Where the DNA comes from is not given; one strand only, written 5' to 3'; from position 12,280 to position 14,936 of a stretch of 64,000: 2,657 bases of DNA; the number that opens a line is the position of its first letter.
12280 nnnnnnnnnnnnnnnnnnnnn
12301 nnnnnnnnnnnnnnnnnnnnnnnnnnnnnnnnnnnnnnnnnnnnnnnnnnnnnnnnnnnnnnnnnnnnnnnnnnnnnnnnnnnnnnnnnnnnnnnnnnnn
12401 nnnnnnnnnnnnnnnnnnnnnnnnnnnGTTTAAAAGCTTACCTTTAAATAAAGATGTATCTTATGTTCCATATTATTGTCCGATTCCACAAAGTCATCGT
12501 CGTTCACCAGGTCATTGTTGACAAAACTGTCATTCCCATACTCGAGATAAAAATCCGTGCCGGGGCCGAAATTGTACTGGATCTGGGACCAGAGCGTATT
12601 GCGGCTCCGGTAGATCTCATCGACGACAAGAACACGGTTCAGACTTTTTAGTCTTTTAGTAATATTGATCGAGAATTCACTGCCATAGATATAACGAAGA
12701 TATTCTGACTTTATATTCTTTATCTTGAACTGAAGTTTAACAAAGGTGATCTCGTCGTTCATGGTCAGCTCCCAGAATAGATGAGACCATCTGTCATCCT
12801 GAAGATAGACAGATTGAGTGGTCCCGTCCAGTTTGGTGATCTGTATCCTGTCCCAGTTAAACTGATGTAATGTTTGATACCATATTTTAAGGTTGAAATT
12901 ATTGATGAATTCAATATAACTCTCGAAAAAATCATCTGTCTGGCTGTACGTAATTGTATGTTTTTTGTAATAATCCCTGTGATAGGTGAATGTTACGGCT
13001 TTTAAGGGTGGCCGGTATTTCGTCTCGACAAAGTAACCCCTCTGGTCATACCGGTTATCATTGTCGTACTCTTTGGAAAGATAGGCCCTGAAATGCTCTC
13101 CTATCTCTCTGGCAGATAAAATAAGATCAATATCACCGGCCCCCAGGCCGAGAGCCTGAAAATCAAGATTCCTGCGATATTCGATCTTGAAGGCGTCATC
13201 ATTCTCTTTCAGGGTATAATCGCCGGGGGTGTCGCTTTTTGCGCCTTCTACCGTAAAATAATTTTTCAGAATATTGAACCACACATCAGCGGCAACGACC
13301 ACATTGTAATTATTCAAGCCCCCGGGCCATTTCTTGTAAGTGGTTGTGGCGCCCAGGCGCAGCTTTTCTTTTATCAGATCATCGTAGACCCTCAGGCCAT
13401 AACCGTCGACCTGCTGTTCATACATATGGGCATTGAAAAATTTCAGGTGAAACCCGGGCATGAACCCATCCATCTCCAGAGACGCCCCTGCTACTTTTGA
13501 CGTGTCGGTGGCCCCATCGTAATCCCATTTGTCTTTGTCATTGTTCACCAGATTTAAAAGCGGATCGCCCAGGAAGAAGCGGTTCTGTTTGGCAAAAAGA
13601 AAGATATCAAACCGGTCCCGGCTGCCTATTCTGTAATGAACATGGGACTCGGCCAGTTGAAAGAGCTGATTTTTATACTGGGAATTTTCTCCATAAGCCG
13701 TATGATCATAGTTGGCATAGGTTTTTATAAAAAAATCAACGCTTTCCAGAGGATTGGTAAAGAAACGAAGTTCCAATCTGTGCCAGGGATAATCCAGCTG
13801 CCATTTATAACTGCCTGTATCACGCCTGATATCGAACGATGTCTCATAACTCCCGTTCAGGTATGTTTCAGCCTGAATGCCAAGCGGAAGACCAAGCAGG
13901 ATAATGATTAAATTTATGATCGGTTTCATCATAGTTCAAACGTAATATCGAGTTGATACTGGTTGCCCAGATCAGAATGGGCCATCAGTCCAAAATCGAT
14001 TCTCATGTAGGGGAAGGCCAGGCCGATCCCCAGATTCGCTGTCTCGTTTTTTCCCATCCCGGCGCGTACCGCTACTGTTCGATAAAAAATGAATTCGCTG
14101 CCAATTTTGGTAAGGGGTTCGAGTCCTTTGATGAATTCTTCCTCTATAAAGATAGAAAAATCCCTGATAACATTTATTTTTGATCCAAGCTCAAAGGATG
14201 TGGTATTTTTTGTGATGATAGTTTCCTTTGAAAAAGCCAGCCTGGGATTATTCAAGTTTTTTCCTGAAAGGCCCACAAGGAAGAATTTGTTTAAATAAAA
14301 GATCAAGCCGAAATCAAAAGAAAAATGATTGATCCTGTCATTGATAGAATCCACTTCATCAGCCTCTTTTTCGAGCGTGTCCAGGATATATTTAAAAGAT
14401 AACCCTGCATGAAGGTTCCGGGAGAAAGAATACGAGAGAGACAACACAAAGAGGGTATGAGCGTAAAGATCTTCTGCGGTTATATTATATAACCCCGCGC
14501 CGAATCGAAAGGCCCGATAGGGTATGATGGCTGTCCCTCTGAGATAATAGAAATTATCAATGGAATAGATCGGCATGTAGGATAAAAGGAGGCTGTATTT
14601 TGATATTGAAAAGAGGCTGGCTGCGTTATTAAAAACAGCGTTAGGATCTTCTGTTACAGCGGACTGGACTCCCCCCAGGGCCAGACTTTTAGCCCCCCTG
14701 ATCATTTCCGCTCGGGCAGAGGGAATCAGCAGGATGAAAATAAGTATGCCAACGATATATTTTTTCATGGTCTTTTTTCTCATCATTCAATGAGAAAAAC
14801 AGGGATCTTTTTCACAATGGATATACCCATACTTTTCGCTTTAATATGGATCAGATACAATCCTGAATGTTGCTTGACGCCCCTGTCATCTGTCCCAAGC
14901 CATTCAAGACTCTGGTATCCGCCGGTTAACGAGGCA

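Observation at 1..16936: Barrel-rich alpha-glucan utilisation locus without SusC/SusD: candidate undescribed outer-membrane glycan capture system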

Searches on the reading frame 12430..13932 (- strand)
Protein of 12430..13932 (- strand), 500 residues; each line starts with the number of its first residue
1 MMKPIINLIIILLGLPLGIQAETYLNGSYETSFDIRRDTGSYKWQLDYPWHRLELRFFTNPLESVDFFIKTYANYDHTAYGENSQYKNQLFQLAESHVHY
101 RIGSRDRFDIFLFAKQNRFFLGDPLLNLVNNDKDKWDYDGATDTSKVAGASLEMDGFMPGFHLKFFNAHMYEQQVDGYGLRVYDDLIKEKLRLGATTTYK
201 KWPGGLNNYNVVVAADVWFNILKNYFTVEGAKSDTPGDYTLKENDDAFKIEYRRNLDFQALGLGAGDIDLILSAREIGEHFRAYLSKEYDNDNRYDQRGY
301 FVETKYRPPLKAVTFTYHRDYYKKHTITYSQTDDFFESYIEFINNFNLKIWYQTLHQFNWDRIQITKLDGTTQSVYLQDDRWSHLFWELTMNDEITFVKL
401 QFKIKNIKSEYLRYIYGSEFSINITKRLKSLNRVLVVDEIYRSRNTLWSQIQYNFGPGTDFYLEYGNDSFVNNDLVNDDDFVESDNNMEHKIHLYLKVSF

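Call 5: search_protein_families(library=pfam, proteins=[window:12430-13932:-], max_evalue=0.1)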
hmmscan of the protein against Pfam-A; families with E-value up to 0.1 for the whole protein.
window:12430-13932:- (500 aa): 1 family
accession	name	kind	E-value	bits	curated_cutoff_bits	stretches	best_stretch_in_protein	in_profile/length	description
PF17618.7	SL4P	-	0.0089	16.5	28.1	1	311-365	5-57/88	Uncharacterized Strongylid L4 protein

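Call 6: search_protein_families(library=ncbifam, proteins=[window:12430-13932:-], max_evalue=0.1)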
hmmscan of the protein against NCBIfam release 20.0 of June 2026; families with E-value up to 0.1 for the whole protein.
window:12430-13932:- (500 aa): 0 families

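Call 30: find_homologous_proteins(query=window:12430-13932:-)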
Query window:12430-13932:- (500 aa): 15 proteins with E <= 0.001 among 8000 candidates.
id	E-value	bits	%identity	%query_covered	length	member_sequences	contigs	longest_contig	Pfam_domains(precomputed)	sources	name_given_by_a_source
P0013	0.0e+0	1157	100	100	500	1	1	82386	-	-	-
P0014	2.3e-232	791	69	96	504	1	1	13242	-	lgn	-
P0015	2.9e-229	780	67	96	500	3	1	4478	-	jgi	-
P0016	1.2e-198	679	60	99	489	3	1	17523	-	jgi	jgi:hypothetical protein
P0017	1.8e-160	553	52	99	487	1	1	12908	-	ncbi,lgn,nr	ncbi:MAG: hypothetical protein PHF84_04830 [bacterium]|nr:hypothetical protein [bacterium]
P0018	2.0e-159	550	50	99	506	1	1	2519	-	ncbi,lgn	-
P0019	1.6e-153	530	51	98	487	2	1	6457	-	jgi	-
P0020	1.4e-147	511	48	95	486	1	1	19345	-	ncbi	-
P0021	7.3e-145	502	48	97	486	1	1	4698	-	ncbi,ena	-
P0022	8.3e-145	502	50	96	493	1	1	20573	-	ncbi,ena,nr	ncbi:MAG: hypothetical protein KKH98_15425 [Spirochaetes bacterium]|nr:hypothetical protein [Spiroch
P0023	2.5e-144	500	47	100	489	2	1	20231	-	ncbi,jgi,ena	-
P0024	2.9e-141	490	47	99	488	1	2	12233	-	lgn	-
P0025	4.2e-136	473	47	100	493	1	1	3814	-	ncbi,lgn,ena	-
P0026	6.2e-132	459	46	96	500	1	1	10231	-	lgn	-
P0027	1.3e-128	448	44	100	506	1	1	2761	-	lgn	-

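Call 44: predict_structure(alignment_id=A2)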
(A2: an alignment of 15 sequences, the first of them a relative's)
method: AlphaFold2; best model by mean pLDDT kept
length: 500 residues; sequences in the alignment: 15
mean_pLDDT: 81.1   pTM: 0.71
mean pLDDT of the five models: 81.1, 75.4, 75.1, 74.6, 71.0
residues with pLDDT >= 90: 135; 70-90: 278; 50-70: 72; < 50: 15
segments of 3 or more residues with pLDDT < 50: 132-134, 137-144
pLDDT, mean of each block of 10 residues (from residue 1): 72 61 84 73 68 86 83 66 54 74 80 66 71 46 61 84 88 84 87 91 87 93 92 85 86 90 88 93 78 79 91 92 90 94 84 93 91 92 91 87 85 87 87 85 81 81 81 63 62 85
secondary structure, 60 per line:
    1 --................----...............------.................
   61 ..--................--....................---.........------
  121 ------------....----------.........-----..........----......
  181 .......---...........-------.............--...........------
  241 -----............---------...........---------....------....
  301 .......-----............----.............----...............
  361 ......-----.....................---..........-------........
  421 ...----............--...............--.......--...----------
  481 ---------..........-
elements in order: H3-18 E23-37 E44-62 E65-80 E83-102 E106-114 H133-136 E147-155 E161-170 E175-187 E191-201 E209-221 E224-234 E246-257 E267-277 H287-290 E297-307 E313-324 E329-341 E346-366 E372-392 E396-405 E413-423 E428-439 E442-456 E459-465 E490-499
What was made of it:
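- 12430..13932 (-): B500, a 500-aa plug-less beta-barrel of about 22-24 strands. It belongs to a new family and is a core cassette member. AF2 pLDDT 81, pTM 0.71 (call 44).
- On SusC-like / TonB-dependent transporter: The B500 barrel starts right after the signal peptide (call 44).
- B500 is all barrel, starting directly after its signal peptide, so it has no room for a plug or TonB box (call 44).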

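Call 45: search_protein_representatives(alignment_id=A2)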
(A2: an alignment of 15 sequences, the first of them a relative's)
Query: 15 sequences, 492 profile positions. Proteins with E-value up to 0.001 (for the whole library): 107; up to 1e-10: 79; up to 1e-30: 35. The best 107 are listed.
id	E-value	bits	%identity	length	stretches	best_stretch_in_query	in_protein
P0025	1.1e-228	776.6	-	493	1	1-492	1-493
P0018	1.6e-214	729.9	-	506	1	3-492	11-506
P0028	2.5e-93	330.2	-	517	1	1-492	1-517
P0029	1.4e-70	255.1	-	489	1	6-492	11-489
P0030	7.1e-59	216.5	-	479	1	20-492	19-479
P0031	8.9e-55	203.0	-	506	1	4-490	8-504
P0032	1.9e-54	202.0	-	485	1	1-492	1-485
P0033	1.1e-53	199.5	-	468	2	4-350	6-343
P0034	9.2e-52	193.1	-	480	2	3-351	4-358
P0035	2.7e-51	191.6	-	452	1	3-490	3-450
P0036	8.7e-47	176.7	-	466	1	4-479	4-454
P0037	1.1e-46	176.3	-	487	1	20-492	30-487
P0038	1.9e-46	175.6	-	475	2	7-348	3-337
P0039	1.5e-44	169.3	-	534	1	4-489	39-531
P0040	1.8e-44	169.0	-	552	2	212-492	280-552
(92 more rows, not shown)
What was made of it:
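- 12430..13932 (-): There are 107 representative clusters among 1.84 billion proteins (call 45).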

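Call 48: search_solved_structures(query=A2, max_evalue=1)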
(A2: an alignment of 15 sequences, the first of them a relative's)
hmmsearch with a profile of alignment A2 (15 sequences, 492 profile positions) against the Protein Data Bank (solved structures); distinct sequences matched with E-value up to 1: 0.
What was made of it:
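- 12430..13932 (-): No PDB sequence hit (call 48).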

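Call 51: fold_search(model_id=the predicted structure, library=pdb)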
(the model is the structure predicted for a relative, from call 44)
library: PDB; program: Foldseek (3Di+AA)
matches with E <= 10: 843; with E <= 0.001: 321
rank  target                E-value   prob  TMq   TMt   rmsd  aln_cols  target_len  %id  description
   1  5fr8_A                2.4e-09  1.00  0.48  0.36  16.6       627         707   10  Crystal structure of the siderophore receptor PirA from Acinetobacter baumannii (released 2016-05-11)
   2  9fy9_D                2.7e-09  1.00  0.52  0.40  14.2       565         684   10  Cryo-EM structure of the type 1 chaperone-usher pilus FimD-tip complex (FimDHGFC) - Conformer 1 (released 2025-06-04)
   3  5fp2_B                1.4e-08  1.00  0.48  0.45  10.6       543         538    9  Crystal structure of the siderophore receptor PirA from Pseudomonas aeruginosa (released 2015-12-09)
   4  2vqi_A                2.2e-08  1.00  0.43  0.45  11.0       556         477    7  Structure of the P pilus usher (PapC) translocation pore (released 2008-05-27)
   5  5ldv                  3.0e-08  1.00  0.29  0.33  13.0       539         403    8  Crystal Structures of MOMP from Campylobacter jejuni (released 2016-10-26)
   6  2vqi_B                3.3e-08  1.00  0.44  0.45  10.4       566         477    7  Structure of the P pilus usher (PapC) translocation pore (released 2008-05-27)
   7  9fw9_D                3.4e-08  1.00  0.52  0.40  11.6       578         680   10  Cryo-EM structure of the type 1 pilus assembly platform as part of the FimA-bound chaperone-usher pilus complex (FimDH (released 2025-06-04)
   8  2hdi_A                3.4e-08  1.00  0.46  0.39  10.9       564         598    7  Crystal structure of the Colicin I receptor Cir from E.coli in complex with receptor binding domain of Colicin Ia. (released 2007-05-08)
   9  5m9b                  3.7e-08  1.00  0.47  0.35  13.2       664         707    8  Crystal structure of the ferric enterobactin receptor (PfeA) from Pseudomonas aeruginosa (released 2018-02-21)
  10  9a2z_MODEL_1_A        3.7e-08  1.00  0.45  0.32  15.4       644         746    7  Model of E. coli FepA by in-cell photo-crosslinking MS and deep learning (released 2023-02-24)
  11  9bog_D                5.7e-08  1.00  0.51  0.34  12.7       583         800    9  Structural basis for adhesin secretion by the outer-membrane usher in type 1 pili (released 2024-10-09)
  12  7lhg_C                6.0e-08  1.00  0.55  0.37  12.6       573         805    9  Cryo-EM structure of E. coli P pilus tip assembly intermediate PapC-PapD-PapK-PapG in the first conformation (released 2021-08-11)
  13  5fp2_A                6.0e-08  1.00  0.48  0.48  10.5       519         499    8  Crystal structure of the siderophore receptor PirA from Pseudomonas aeruginosa (released 2015-12-09)
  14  3rfz_E                8.4e-08  1.00  0.51  0.35  12.0       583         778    9  Crystal structure of the FimD usher bound to its cognate FimC:FimH substrate (released 2011-06-01)
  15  5mzs                  9.6e-08  1.00  0.47  0.35  14.0       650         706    8  Crystal structure of the ferric enterobactin receptor (PfeA) mutant (R480A_Q482A) from Pseudomonas aeruginosa (released 2018-02-14)
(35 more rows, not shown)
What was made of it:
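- Foldseek finds FimD and PapC usher barrels among the best matches to B500, at TMq 0.50-0.56 (call 51). TBDT barrels match B500 about as well as the ushers do (call 51).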

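Call 67: list_cluster_members(proteins=[P0017, P0022, P0020, P0021, P0134, P0135, P0136, P0005, P0006, P0009])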
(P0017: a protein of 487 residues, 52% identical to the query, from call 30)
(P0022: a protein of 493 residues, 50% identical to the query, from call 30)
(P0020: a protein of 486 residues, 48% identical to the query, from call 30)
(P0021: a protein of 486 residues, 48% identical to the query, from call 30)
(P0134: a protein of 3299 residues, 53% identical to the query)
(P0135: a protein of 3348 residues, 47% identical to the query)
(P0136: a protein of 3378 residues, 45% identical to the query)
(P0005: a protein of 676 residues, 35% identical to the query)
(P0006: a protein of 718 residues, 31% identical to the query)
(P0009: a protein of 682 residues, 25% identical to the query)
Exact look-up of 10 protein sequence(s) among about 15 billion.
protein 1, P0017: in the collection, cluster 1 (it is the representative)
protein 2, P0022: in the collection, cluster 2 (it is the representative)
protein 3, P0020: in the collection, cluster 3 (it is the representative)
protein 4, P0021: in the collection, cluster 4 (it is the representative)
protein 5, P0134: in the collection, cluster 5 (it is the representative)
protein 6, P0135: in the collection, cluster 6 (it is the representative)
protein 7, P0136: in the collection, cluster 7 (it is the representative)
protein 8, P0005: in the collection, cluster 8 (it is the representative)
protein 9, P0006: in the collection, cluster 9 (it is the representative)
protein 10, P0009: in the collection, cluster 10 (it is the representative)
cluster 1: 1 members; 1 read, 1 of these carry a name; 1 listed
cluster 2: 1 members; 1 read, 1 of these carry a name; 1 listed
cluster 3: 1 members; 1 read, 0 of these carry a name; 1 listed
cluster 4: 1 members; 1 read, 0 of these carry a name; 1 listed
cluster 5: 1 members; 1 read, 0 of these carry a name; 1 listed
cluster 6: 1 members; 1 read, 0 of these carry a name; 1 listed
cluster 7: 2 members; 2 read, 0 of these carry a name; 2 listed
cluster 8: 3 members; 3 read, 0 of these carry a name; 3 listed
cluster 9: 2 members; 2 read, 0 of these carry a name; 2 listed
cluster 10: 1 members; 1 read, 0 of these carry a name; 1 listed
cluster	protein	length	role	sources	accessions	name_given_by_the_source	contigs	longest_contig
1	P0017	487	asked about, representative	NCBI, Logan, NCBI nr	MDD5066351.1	MAG: hypothetical protein PHF84_04830 [bacterium] | hypothetical protein [bacterium]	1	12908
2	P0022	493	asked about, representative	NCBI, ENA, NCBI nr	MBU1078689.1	MAG: hypothetical protein KKH98_15425 [Spirochaetes bacterium] | hypothetical protein [Spirochaetota bacterium]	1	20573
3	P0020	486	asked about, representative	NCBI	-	-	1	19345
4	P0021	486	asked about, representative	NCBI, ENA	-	-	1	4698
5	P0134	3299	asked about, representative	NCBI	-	-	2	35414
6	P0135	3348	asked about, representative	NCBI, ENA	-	-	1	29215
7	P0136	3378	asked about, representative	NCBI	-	-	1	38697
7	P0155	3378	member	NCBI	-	-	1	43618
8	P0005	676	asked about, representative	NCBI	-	-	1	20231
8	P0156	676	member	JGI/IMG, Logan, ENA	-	-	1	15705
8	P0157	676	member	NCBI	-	-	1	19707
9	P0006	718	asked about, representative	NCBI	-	-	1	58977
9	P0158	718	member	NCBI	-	-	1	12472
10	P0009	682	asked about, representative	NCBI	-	-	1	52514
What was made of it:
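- Tried and rejected: The nearest MAG proteins are labelled only 'bacterium' or 'Spirochaetota bacterium' (calls 30, 67).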

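Call 78: search_protein_families(library=pfam, alignment_id=A5, max_evalue=0.05)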
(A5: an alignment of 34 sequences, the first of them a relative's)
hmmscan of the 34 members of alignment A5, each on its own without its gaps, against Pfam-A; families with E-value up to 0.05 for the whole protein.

A. member 1, P0013 (500 aa): 1 family
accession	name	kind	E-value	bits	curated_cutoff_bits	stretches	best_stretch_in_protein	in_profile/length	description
PF17618.7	SL4P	-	0.0089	16.5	28.1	1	311-365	5-57/88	Uncharacterized Strongylid L4 protein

B. families by the number of members that match (of 34 scanned): 2 families
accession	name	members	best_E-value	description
PF22924.1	ACOX_C_alpha1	1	0.0076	Acyl-CoA oxidase, C-alpha1 domain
PF17618.7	SL4P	1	0.0089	Uncharacterized Strongylid L4 protein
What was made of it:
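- On LamB / OprB sugar porins: No HMM hit (calls 5, 6, 78).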

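Call 85: find_related_loci(query=A6, collection=metagenome_contigs, flank=8000)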
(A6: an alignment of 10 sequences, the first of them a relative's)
Query A6 (500 aa) in metagenome_contigs; peptide patterns used: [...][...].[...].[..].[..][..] (x = any residue, [..] = any of these).
145 stretches matched a pattern; 39 encode a relative of the query (tblastn E <= 1e-3); 39 distinct loci.
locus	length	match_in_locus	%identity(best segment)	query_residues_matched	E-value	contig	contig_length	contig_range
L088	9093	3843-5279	29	5-500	6e-51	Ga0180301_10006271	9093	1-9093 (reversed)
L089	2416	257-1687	29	8-500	1e-50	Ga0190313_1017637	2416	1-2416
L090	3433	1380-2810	29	8-500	2e-49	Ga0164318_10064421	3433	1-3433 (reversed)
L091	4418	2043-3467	28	9-500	3e-48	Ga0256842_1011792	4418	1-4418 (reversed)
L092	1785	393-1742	29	40-500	4e-47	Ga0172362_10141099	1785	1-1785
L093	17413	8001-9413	28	12-498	3e-44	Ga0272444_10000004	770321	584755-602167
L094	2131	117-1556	28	8-500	3e-45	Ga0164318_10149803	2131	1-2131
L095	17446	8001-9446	27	3-500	1e-43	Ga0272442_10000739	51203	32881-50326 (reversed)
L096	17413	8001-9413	27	12-498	3e-43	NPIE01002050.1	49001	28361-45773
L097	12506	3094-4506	27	12-498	1e-42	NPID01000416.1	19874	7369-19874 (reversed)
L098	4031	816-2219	27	1-500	1e-42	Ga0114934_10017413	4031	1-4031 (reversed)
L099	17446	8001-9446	26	1-500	5e-41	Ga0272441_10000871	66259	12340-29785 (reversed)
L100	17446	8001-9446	26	1-500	5e-41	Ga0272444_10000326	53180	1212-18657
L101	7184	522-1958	25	1-500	4e-40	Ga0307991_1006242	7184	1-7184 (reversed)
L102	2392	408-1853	27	5-500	3e-40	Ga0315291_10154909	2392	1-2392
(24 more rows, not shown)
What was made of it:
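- Tried and rejected: A narrower alignment (A6) worked (call 85).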

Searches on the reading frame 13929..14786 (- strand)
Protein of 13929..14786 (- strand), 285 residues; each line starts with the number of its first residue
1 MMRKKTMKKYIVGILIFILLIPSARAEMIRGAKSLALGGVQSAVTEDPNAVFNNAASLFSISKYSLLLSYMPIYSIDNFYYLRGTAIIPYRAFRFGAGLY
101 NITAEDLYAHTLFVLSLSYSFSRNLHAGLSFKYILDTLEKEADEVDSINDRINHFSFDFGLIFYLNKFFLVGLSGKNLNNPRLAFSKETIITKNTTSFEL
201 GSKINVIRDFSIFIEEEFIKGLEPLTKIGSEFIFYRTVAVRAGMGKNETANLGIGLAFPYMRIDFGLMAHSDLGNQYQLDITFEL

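Call 5: search_protein_families(library=pfam, proteins=[window:13929-14786:-], max_evalue=0.1)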
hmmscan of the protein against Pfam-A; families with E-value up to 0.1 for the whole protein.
window:13929-14786:- (285 aa): 1 family
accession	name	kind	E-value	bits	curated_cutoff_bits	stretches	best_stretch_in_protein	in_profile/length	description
PF13729.12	TraF_2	-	0.0011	18.7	25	1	147-187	188-227/264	F plasmid transfer operon, TraF, protein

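Call 6: search_protein_families(library=ncbifam, proteins=[window:13929-14786:-], max_evalue=0.1)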
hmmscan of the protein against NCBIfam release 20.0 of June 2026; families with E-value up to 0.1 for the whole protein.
window:13929-14786:- (285 aa): 6 families
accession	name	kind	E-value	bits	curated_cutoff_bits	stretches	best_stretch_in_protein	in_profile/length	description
NF033709.1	PorV_fam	subfamily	3.6e-12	46.5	90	1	31-178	12-180/326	PorV/PorQ family protein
TIGR03519.1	T9SS_PorP_fam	subfamily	8.5e-06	25.4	90.55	1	95-268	82-244/292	PorP/SprF family type IX secretion system membrane protein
NF033711.1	T9SS_PorQ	equivalog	8.2e-05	21.8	220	1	30-81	33-85/335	type IX secretion system protein PorQ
NF052325.1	PorVQ2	equivalog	0.002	17.1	325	1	31-63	35-67/354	putative type IX sorting system protein PorV2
TIGR04565.1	OMP_myx_plus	subfamily_domain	0.026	14.5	60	0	103-146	5-48/161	outer membrane beta-barrel domain-containing protein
NF053618.2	PopA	subfamily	0.053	12.9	150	0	7-64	1-57/366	PopA family porin-like outer membrane protein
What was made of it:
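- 13929..14786 (-): 285-aa PorV/PorQ/PorP-family outer-membrane barrel. It is the presumed cognate shuttle or anchor of the upstream CTD protein. PorV_fam 3.6e-12 and PorP/SprF 8.5e-06 (call 6).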

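Call 43: search_protein_families(library=ncbifam, alignment_id=A4, max_evalue=0.01)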
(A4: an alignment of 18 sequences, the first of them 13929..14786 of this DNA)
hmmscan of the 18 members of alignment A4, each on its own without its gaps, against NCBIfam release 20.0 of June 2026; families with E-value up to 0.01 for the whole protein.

A. member 1, window:13929-14786:- (285 aa): 4 families
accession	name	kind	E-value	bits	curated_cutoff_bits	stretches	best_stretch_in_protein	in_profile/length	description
NF033709.1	PorV_fam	subfamily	3.6e-12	46.5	90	1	31-178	12-180/326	PorV/PorQ family protein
TIGR03519.1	T9SS_PorP_fam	subfamily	8.5e-06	25.4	90.55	1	95-268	82-244/292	PorP/SprF family type IX secretion system membrane protein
NF033711.1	T9SS_PorQ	equivalog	8.2e-05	21.8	220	1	30-81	33-85/335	type IX secretion system protein PorQ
NF052325.1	PorVQ2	equivalog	0.002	17.1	325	0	31-63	35-67/354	putative type IX sorting system protein PorV2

B. families by the number of members that match (of 18 scanned): 6 families
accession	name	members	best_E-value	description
NF033709.1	PorV_fam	18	6e-26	PorV/PorQ family protein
NF052325.1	PorVQ2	11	7.7e-14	putative type IX sorting system protein PorV2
NF033711.1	T9SS_PorQ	10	1.1e-09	type IX secretion system protein PorQ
NF033710.1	T9SS_OM_PorV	7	1.2e-10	type IX secretion system outer membrane channel protein PorV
TIGR03519.1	T9SS_PorP_fam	7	1.9e-07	PorP/SprF family type IX secretion system membrane protein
NF050080.1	pilus_FilD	3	0.0001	putative pilus system OmpP1/FadL family transporter FilD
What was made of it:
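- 13929..14786 (-): All 18 aligned orthologues hit PorV_fam, the best at 6e-26 (call 43).
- On PorV/PorQ/PorP (T9SS outer-membrane shuttle/anchor barrels): All 18 orthologues hit PorV_fam, the best at 6e-26 (call 43).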
